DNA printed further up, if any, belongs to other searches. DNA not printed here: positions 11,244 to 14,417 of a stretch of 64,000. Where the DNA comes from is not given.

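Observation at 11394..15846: Anchor-less Tat bis-MGD reductase module of unknown substrate flanked by a TM-LuxR sensor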

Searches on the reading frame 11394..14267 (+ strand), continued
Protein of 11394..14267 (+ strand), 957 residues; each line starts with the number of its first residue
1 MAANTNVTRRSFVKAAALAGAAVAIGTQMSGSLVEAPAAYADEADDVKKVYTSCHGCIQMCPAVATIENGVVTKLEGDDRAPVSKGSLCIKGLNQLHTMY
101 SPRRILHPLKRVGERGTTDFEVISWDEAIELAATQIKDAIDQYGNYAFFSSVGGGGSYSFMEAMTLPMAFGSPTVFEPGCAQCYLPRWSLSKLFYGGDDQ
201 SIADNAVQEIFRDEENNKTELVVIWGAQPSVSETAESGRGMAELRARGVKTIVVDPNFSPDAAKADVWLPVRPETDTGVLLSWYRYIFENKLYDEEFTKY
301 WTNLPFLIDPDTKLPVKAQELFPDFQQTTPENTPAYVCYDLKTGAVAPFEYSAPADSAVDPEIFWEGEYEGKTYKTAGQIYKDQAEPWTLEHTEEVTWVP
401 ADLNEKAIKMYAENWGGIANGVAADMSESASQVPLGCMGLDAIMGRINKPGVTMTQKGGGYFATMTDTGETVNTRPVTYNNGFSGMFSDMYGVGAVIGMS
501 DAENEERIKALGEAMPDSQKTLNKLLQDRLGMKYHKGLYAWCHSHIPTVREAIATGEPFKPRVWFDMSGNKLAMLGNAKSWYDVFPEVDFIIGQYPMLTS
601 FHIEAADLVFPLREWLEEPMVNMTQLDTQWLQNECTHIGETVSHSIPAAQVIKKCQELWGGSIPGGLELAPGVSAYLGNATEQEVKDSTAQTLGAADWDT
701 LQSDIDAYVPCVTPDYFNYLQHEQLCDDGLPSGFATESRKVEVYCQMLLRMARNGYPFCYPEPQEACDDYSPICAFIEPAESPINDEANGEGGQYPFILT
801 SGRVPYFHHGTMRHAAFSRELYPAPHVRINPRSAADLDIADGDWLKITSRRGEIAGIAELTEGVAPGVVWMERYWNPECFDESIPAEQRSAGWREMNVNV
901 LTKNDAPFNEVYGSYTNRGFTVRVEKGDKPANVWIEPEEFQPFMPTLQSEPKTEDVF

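Call 27: find_related_loci(query=A1, collection=genome_contigs, flank=7000)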
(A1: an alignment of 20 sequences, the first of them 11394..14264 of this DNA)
Query A1 (957 aa) in genome_contigs; peptide patterns used: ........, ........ (x = any residue, [..] = any of these).
450 stretches matched a pattern; 424 encode a relative of the query (tblastn E <= 1e-3); the best 80 are kept; 80 distinct loci.
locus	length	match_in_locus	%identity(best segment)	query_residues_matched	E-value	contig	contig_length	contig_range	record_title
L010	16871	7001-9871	98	1-957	0e+0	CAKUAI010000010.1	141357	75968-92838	MAG: uncultured Coriobacteriales bacterium isolate REFINED_METABAT215_TOP10_CONTIGS_1500_ASSEMBLY_K77_MERGED__Hadza_PheC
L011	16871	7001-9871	98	1-957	0e+0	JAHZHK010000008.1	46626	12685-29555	MAG: Coriobacteriaceae bacterium isolate HRGM_Genome_3264 HRGM_Genome_3264_8, whole genome shotgun sequence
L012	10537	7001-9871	93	1-957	0e+0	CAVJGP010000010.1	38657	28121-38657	Alistipes onderdonkii isolate H07682-L1_cleanbin_000022 genome assembly, contig: Spades_H07682-L1_contig_690, whole geno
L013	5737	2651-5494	86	4-957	0e+0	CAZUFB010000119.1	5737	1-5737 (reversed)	MAG TPA_asm: uncultured Coriobacteriaceae bacterium isolate SRP141132_co8_248 genome assembly, contig: NODE_8088_length_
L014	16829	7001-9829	83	5-957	0e+0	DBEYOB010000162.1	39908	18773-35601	MAG TPA_asm: Coriobacteriales bacterium isolate MAG2172 k141_82591, whole genome shotgun sequence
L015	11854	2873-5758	79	1-957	0e+0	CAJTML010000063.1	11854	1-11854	MAG TPA_asm: uncultured Eggerthellaceae bacterium isolate MGBC100369 genome assembly, contig: MGBC100369.63, whole genom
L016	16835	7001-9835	81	1-957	0e+0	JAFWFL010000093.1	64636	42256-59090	MAG: Coriobacteriales bacterium isolate RGIG5691 Sheep_Duodenum.Co__c905013, whole genome shotgun sequence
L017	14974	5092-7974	79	3-957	0e+0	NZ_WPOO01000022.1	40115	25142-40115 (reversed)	Adlercreutzia rubneri strain ResAG-91 ResAG91_contig_022, whole genome shotgun sequence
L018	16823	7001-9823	77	1-957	0e+0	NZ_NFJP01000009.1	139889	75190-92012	Gordonibacter sp. An230 An230_contig_9, whole genome shotgun sequence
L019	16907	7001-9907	76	4-957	0e+0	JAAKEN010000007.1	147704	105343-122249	Slackia sp. ZJ119 Scaffold7_1, whole genome shotgun sequence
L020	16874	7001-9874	77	3-957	0e+0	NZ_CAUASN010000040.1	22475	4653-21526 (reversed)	MAG: uncultured Adlercreutzia sp. isolate ERR8263760_bin.7_MetaWRAP_v1.3_MAG ERZ18534299.415, whole genome shotgun seque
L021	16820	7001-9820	76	1-957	0e+0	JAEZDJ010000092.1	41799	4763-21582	MAG: Actinomycetes bacterium isolate OH_CBrB_283 k127_595720, whole genome shotgun sequence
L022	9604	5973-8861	76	3-957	0e+0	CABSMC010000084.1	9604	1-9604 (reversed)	MAG TPA_asm: uncultured Adlercreutzia sp. isolate MGYG-HGUT-02712 genome assembly, contig: GUT_GENOME159026_84, whole ge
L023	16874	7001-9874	77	3-957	0e+0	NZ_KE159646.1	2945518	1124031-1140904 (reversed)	Adlercreutzia caecimuris B7 acPFx-supercont1.1, whole genome shotgun sequence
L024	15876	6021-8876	77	3-957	0e+0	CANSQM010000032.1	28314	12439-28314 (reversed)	MAG TPA_asm: uncultured Enterorhabdus sp. isolate SRR15634012_bin.16_metawrap_v1.3_MAG genome assembly, contig: NODE.528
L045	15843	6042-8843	61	1-957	0e+0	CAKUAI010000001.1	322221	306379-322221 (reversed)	MAG: uncultured Coriobacteriales bacterium isolate REFINED_METABAT215_TOP10_CONTIGS_1500_ASSEMBLY_K77_MERGED__Hadza_PheC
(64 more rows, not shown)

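Call 31: search_protein_families(library=ncbifam, proteins=[window:11394-14264:+, L001:11402-12220:+, L005:12236-12916:+, L001:13108-13800:+, L001:13800-14789:+], max_evalue=0.01)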
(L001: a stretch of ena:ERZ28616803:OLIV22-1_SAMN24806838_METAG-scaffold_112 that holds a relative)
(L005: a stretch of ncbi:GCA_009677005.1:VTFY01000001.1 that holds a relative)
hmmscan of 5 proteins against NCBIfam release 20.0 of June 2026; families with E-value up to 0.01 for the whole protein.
window:11394-14264:+ (957 aa): 27 families (the best 25 are shown)
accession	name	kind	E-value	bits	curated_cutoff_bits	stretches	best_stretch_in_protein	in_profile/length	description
NF012032.0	PRK15488.1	equivalog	4.5e-48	163.8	694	2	6-302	2-281/759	thiosulfate reductase PhsA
TIGR02166.1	dmsA_ynfE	subfamily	6.6e-48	163.4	777.7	2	7-298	1-295/794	DMSO/selenate family reductase complex A subunit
TIGR03479.1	DMSO_red_II_alp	subfamily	6.6e-41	140.3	984.75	2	46-456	55-467/913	molybdopterin-dependent oxidoreductase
TIGR01591.1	Fdh-alpha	equivalog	1.3e-37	129.3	666.25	2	53-299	2-235/672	formate dehydrogenase subunit alpha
TIGR01553.1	formate-DH-alph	equivalog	1.5e-33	115.7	814.2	3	219-313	222-315/1009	formate dehydrogenase-N subunit alpha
NF011566.1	PRK14990.1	exception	3.1e-29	101.5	1600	2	5-298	12-315/814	dimethylsulfoxide reductase subunit A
NF041885.1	selenate_YnfE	exception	1.1e-27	96.2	1675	1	7-298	3-302/805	selenate/tellurate reductase subunit YnfE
NF010055.0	PRK13532.1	equivalog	1.3e-25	89.9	904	2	6-413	2-363/830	nitrate reductase catalytic subunit NapA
NF041513.1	formate_DH_Act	exception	4e-25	87.8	1400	3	239-360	232-353/1067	formate dehydrogenase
NF041884.1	selenate_YnfF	exception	1.1e-24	86.4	1650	1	8-298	2-295/798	selenate/tellurate reductase subunit YnfF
TIGR01706.1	NAPA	equivalog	2.1e-23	82.6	930.55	2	7-163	2-157/830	periplasmic nitrate reductase subunit alpha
TIGR00509.1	bisC_fam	subfamily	4.8e-23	81.3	1017.55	2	113-302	64-259/772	molybdopterin guanine dinucleotide-containing S/N-oxide reductase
NF047855.1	AssmNtatRedNasC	equivalog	1.2e-22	79.9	1100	3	47-163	18-130/708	assimilatory nitrate reductase catalytic subunit NasC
NF041714.1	arsenate_red_ArrA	equivalog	5.3e-20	71.1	1600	2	6-282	2-276/848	arsenate respiratory reductase molybdopterin-containing subunit ArrA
NF042978.1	EthbenzDh_ebdA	equivalog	8.4e-20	70.1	2000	1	88-314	126-341/977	ethylbenzene dehydrogenase subunit alpha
TIGR01409.1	TAT_signal_seq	domain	2.5e-05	24.4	16.7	1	7-29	1-22/29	twin-arginine translocation signal domain-containing protein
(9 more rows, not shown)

L001:11402-12220:+ (273 aa): 0 families

L005:12236-12916:+ (227 aa): 2 families
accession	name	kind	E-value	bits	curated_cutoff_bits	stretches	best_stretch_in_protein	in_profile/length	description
NF040998.1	MamZ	equivalog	6.1e-06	24.9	650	1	133-221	544-624/633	magnetosome biogenesis transporter MamZ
NF003831.1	PRK05419.1-2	equivalog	0.0095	15.5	130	1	132-215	117-191/212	protein-methionine-sulfoxide reductase heme-binding subunit MsrQ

L001:13108-13800:+ (231 aa): 50 families (the best 25 are shown)
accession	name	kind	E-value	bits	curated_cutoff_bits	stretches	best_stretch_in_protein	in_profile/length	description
NF007012.0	PRK09476.1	equivalog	1.3e-18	67.1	269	1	31-205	8-196/254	ferredoxin-type protein NapG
TIGR00402.1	napF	equivalog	2e-16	60.3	102.2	1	62-208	20-146/149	ferredoxin-type protein NapF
TIGR00397.1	mauM_napG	subfamily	1.2e-13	51.2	178.85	1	43-206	19-188/213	MauM/NapG family ferredoxin-type protein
TIGR02179.1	PorD_KorD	subfamily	5.5e-11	42.4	60.05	2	78-137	26-73/78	2-oxoacid:acceptor oxidoreductase, delta subunit, pyruvate/2-ketoisovalerate family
NF048010.1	SfplDhtActHpsHDes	equivalog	1.2e-08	34.1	430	2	169-213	64-108/298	(2S)-3-sulfopropanediol dehydratase activating enzyme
NF007202.0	PRK09623.1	equivalog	1.3e-08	35.1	166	2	170-208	58-96/105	3-methyl-2-oxobutanoate dehydrogenase subunit delta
TIGR01971.1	NuoI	subfamily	2.2e-08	33.7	113.05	1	78-139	43-101/121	NADH-quinone oxidoreductase, chain I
NF040684.1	PorD_Arch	equivalog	7.8e-08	32.3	120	2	169-208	38-77/85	pyruvate synthase subunit PorD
NF042909.1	FMH_DH_FwdF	exception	1.6e-07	30.7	375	2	127-209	233-310/336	tungsten-dependent formylmethanofuran dehydrogenase subunit FwdF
NF005504.0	PRK07118.1-3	equivalog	2.6e-07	30.3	437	1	169-207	146-185/293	Fe-S cluster domain-containing protein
NF007382.0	PRK09898.1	equivalog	4.8e-07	29.5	213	1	169-207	129-168/208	ferredoxin-like protein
NF007203.0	PRK09624.1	equivalog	5.3e-07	29.8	171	2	166-208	55-96/105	pyuvate ferredoxin oxidoreductase subunit delta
TIGR02700.1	flavo_MJ0208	hypoth_equivalog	1.1e-06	28.1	251.35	1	166-208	152-192/234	dihydromethanopterin reductase (acceptor)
NF004543.0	PRK05888.2-5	equivalog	1.4e-06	27.9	243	1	76-138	58-117/217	NADH-quinone oxidoreductase subunit NuoI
NF040864.1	HgcB_ferredoxin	equivalog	1.5e-06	28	99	1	167-209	18-60/93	mercury methylation ferredoxin HgcB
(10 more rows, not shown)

L001:13800-14789:+ (330 aa): 19 families
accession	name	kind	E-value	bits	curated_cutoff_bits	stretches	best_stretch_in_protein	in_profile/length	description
TIGR02163.1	napH_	subfamily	3.9e-17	62.6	213.05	1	46-295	28-253/255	NapH/MauN family ferredoxin-type protein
NF007013.0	PRK09477.1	equivalog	5.6e-17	61.8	234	1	35-298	40-279/286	quinol dehydrogenase ferredoxin subunit NapH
TIGR02745.1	ccoG_rdxA_fixG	equivalog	6.7e-06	25.3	316.7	1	81-289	60-268/435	cytochrome c oxidase accessory protein CcoG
NF043039.1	HgcAB_like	equivalog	0.00015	21.5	285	1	177-294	233-350/350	HgcAB-like fusion protein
NF045874.1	Vhu_polyferre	exception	0.00024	20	600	1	216-295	38-106/381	F420-non-reducing hydrogenase associated-polyferredoxin VhuB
NF042909.1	FMH_DH_FwdF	exception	0.00058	19.1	375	1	209-297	226-315/336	tungsten-dependent formylmethanofuran dehydrogenase subunit FwdF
NF007382.0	PRK09898.1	equivalog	0.0012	18.4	213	1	216-294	131-199/208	ferredoxin-like protein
TIGR02700.1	flavo_MJ0208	hypoth_equivalog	0.0016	17.8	251.35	1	251-294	151-195/234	dihydromethanopterin reductase (acceptor)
NF040770.1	hetero_SS_HdrA2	exception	0.0016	16.6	1100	1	228-295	559-625/777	CoB-CoM heterodisulfide reductase HdrA2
NF045763.1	PhenlGlyoxDHPadF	equivalog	0.0027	17.9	150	0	218-294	5-78/78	NADH-dependent phenylglyoxylate dehydrogenase subunit delta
NF038196.1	ferrodoxin_EFR1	subfamily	0.0029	17.7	75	1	242-295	178-231/242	EFR1 family ferrodoxin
NF041715.1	arsenate_red_ArrB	equivalog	0.0037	16.8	450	1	243-296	55-107/233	arsenate respiratory reductase iron-sulfur subunit ArrB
NF007202.0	PRK09623.1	equivalog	0.0042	17.4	166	0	221-294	29-99/105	3-methyl-2-oxobutanoate dehydrogenase subunit delta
TIGR04395.1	cutC_activ_rSAM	equivalog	0.0063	15.8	360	0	249-294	55-104/309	choline TMA-lyase-activating enzyme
NF058577.1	FdxA_fam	equivalog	0.0064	16.7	65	1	277-293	8-24/52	4Fe-4S ferredoxin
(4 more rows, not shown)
